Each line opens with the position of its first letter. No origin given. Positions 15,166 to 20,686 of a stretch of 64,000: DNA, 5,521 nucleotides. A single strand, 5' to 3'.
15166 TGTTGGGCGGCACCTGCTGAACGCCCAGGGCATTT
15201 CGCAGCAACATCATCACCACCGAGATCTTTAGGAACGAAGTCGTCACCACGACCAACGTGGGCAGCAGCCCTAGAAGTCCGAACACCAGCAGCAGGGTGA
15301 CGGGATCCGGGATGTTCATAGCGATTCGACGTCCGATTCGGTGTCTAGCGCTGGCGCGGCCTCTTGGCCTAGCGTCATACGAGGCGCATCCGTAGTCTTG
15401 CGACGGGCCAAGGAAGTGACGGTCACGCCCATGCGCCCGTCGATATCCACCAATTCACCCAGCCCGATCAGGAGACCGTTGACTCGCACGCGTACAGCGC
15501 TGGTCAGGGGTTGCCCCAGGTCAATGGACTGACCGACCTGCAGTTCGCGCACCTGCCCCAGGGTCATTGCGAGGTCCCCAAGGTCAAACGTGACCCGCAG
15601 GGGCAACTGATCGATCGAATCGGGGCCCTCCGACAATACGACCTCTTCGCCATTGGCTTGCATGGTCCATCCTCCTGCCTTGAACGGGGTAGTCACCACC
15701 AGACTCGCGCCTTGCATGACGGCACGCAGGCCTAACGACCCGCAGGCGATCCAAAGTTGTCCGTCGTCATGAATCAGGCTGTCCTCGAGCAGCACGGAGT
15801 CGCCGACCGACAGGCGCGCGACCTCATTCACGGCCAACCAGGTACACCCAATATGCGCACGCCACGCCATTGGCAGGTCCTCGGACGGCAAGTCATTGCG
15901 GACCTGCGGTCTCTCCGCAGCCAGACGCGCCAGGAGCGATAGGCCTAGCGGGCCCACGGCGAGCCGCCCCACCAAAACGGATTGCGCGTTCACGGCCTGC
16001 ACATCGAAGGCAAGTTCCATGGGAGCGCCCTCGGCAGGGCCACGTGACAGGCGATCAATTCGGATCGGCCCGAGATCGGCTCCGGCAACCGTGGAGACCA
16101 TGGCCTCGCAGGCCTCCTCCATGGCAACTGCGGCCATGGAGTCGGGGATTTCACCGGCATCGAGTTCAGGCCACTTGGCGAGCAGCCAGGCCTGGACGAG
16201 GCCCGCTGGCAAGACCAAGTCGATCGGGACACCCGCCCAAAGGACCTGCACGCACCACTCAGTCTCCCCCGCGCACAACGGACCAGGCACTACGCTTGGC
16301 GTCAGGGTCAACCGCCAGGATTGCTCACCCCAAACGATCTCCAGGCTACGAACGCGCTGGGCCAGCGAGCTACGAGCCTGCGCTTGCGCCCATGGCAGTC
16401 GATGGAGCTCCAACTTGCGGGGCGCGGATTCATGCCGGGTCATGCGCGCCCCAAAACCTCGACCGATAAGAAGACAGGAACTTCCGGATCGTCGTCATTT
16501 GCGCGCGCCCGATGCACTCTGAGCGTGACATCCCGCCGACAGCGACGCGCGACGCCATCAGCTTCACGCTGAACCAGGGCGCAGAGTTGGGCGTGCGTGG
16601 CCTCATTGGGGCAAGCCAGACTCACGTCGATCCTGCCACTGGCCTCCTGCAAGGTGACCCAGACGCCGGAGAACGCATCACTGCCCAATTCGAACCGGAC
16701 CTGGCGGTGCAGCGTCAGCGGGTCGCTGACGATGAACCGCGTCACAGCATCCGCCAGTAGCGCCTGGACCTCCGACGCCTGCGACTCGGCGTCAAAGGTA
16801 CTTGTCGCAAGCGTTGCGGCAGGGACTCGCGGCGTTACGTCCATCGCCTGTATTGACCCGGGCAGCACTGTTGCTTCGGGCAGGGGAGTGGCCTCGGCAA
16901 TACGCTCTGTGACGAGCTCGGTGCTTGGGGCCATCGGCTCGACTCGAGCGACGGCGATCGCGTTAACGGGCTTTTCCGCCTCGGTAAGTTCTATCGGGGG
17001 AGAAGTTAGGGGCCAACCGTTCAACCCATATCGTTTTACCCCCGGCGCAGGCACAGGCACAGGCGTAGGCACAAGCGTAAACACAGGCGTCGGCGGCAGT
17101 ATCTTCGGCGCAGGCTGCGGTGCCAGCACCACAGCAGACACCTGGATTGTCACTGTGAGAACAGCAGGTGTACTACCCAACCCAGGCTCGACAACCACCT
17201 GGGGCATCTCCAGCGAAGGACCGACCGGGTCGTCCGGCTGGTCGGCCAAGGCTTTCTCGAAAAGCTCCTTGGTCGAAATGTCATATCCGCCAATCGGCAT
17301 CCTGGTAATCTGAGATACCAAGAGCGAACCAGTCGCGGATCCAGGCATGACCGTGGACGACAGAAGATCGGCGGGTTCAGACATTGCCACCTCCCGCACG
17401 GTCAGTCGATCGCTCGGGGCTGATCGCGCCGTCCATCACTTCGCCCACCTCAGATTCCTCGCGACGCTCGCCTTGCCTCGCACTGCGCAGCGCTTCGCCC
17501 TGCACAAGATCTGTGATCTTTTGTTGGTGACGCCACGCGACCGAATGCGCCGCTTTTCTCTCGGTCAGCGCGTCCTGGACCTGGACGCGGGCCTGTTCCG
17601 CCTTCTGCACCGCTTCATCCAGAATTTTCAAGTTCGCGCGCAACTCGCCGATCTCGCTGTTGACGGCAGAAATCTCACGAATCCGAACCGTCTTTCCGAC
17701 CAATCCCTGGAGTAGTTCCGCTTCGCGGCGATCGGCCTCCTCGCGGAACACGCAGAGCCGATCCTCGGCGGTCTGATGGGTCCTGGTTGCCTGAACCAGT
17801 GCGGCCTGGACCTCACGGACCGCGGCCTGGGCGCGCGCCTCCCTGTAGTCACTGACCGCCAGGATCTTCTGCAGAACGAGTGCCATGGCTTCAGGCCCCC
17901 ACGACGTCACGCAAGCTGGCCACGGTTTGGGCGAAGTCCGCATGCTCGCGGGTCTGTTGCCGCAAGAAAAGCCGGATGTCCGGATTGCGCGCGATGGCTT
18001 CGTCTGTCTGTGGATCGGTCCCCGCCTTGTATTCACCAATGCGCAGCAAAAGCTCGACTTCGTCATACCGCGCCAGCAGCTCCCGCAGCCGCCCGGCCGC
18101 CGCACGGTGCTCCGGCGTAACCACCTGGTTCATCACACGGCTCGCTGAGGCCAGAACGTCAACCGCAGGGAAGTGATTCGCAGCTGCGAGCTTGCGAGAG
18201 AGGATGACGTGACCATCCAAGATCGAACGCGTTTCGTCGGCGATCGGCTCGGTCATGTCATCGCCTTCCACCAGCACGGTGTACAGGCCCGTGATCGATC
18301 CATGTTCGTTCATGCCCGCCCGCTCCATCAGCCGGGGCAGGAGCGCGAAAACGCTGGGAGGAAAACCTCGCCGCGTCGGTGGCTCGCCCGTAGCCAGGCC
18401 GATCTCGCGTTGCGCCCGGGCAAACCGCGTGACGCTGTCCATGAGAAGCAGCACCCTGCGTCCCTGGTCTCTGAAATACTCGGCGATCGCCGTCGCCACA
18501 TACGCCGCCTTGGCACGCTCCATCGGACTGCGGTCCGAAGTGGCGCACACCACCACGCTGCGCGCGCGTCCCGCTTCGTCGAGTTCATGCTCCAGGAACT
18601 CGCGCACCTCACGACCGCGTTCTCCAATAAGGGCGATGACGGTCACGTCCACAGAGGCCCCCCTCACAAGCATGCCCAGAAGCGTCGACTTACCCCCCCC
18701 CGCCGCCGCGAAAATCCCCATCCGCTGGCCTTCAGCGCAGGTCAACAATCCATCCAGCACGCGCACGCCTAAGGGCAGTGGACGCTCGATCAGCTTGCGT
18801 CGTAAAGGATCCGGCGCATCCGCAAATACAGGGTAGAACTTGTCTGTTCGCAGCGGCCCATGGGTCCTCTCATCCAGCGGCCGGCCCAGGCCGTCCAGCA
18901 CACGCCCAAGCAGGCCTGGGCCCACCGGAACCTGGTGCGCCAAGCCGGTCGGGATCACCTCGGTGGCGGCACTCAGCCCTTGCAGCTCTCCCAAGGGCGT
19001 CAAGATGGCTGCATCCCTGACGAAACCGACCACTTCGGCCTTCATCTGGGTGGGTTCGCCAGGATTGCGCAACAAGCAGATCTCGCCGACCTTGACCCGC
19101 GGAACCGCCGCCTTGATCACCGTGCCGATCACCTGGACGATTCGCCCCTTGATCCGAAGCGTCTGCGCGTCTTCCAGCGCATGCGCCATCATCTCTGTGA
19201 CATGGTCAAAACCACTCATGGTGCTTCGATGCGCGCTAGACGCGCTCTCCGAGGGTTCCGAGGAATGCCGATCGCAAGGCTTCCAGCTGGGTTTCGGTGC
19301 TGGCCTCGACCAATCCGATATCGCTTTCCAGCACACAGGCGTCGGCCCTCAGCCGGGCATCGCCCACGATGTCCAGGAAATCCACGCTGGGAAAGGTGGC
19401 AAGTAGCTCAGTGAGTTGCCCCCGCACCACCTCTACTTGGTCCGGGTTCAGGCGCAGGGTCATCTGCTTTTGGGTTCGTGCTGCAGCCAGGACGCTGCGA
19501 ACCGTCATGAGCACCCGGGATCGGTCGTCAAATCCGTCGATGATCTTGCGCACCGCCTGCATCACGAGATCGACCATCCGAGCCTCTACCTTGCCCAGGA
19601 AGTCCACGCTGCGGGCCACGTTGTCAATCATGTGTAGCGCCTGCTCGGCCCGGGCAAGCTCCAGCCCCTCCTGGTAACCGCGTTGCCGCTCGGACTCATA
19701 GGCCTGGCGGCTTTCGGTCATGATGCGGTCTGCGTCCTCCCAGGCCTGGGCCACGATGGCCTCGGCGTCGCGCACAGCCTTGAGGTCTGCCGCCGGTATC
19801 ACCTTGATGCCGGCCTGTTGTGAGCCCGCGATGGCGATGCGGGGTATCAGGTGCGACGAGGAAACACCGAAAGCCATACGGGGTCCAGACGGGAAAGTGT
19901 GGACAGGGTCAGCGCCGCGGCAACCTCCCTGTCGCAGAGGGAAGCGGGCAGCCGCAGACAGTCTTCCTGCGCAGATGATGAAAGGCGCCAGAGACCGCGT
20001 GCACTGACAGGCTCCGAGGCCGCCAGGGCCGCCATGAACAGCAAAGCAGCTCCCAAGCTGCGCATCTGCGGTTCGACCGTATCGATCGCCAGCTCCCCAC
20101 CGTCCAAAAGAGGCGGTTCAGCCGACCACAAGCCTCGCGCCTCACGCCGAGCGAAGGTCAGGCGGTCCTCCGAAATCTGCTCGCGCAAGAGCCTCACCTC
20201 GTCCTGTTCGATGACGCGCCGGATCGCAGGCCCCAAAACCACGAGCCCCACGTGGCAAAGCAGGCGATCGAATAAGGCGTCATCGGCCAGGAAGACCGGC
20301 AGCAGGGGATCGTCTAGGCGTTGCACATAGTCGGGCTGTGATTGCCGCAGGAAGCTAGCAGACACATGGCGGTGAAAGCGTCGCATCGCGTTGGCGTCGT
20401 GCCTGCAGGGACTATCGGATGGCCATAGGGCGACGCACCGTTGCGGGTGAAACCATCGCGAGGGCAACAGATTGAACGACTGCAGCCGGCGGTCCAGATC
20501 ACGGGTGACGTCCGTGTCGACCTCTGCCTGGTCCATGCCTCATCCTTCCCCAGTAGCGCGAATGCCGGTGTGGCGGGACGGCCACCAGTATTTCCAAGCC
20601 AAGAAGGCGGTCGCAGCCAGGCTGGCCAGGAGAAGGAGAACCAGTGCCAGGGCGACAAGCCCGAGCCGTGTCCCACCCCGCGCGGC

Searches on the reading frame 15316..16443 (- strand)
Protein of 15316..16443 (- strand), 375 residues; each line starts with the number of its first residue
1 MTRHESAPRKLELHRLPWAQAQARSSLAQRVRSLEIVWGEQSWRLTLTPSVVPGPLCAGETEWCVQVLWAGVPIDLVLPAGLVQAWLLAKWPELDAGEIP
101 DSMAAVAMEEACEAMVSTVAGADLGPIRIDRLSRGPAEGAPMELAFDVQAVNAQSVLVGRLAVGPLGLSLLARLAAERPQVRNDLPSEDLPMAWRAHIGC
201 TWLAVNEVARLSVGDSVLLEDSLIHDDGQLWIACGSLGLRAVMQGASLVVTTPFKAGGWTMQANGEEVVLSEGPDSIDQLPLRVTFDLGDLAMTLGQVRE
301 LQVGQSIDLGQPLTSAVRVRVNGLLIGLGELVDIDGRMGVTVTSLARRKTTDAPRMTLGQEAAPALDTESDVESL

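Call 10: search_protein_families(library=pfam, proteins=[window:15316-16443:-], max_evalue=0.01)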
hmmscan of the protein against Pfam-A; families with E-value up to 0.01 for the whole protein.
window:15316-16443:- (375 aa): 1 family
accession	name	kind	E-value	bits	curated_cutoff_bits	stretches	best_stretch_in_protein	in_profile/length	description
PF01052.25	FliMN_C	-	3.9e-19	68.8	23.8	1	276-345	2-71/73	Type III flagellar switch regulator (C-ring) FliN C-term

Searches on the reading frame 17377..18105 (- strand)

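Call 10: search_protein_families(library=pfam, proteins=[window:17377-18105:-], max_evalue=0.01)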
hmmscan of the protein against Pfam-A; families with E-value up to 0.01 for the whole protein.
window:17377-18105:- (242 aa): 1 family
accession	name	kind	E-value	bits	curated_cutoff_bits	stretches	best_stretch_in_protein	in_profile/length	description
PF07321.17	YscO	-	1.6e-19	70.8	28.8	1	79-223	2-146/149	Type III secretion protein YscO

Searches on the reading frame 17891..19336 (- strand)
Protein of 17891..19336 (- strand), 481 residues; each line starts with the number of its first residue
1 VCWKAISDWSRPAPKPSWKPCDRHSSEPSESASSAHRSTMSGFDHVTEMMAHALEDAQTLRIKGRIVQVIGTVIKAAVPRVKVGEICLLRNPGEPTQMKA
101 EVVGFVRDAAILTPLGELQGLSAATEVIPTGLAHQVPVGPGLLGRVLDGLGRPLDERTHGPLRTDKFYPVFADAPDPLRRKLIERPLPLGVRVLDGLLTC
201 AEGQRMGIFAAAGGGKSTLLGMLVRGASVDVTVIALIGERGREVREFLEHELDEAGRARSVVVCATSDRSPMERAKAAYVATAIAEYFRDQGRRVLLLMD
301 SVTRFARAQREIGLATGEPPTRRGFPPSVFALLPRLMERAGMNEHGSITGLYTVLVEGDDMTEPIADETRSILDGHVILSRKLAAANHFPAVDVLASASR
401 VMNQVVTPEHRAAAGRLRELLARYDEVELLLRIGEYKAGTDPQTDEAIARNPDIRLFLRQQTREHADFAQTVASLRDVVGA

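Call 10: search_protein_families(library=pfam, proteins=[window:17891-19336:-], max_evalue=0.01)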
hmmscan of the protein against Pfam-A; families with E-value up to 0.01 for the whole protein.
window:17891-19336:- (481 aa): 4 families
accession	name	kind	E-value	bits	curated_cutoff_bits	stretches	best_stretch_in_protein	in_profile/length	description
PF00006.31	ATP-synt_ab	-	1.5e-87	293.1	29.5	1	190-399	1-213/213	ATP synthase alpha/beta family, nucleotide-binding domain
PF18269.6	T3SS_ATPase_C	-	1.8e-27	95.4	22.7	1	406-476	1-71/72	T3SS EscN ATPase C-terminal domain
PF02874.29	ATP-synt_ab_N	-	6.9e-10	39.7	20.9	1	66-131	1-69/69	ATP synthase alpha/beta family, beta-barrel domain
PF00306.32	ATP-synt_ab_C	-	0.0091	16.8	27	0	410-475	5-67/126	ATP synthase alpha/beta chain, C terminal domain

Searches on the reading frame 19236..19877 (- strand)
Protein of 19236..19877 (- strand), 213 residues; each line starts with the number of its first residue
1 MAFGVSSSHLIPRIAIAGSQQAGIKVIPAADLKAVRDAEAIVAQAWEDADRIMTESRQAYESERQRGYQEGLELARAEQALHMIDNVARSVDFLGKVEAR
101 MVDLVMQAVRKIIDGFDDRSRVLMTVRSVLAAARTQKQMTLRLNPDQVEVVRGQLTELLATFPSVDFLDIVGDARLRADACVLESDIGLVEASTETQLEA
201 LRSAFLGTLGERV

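Call 10: search_protein_families(library=pfam, proteins=[window:19236-19877:-], max_evalue=0.01)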
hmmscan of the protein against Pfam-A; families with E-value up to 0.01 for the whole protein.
window:19236-19877:- (213 aa): 3 families
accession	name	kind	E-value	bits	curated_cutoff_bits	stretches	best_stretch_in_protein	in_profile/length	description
PF06635.17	T3SS_SCTL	-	1.9e-14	54.1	23.3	1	24-205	18-198/206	Type 3 secretion system stator protein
PF02108.21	FliH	-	4e-12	46.6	24.1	1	93-200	21-127/128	Flagellar assembly protein FliH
PF06188.17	HrpE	-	7.7e-05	23.1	23.5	1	16-157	10-151/191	HrpE/YscL/FliH and V-type ATPase subunit E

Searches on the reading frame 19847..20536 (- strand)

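Call 10: search_protein_families(library=pfam, proteins=[window:19847-20536:-], max_evalue=0.01)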
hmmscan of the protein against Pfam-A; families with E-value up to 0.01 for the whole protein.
window:19847-20536:- (229 aa): 1 family
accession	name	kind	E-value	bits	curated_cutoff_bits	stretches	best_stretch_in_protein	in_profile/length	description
PF06578.17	YscK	-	8.3e-07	29.1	22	1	57-221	39-204/209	YOP proteins translocation protein K (YscK)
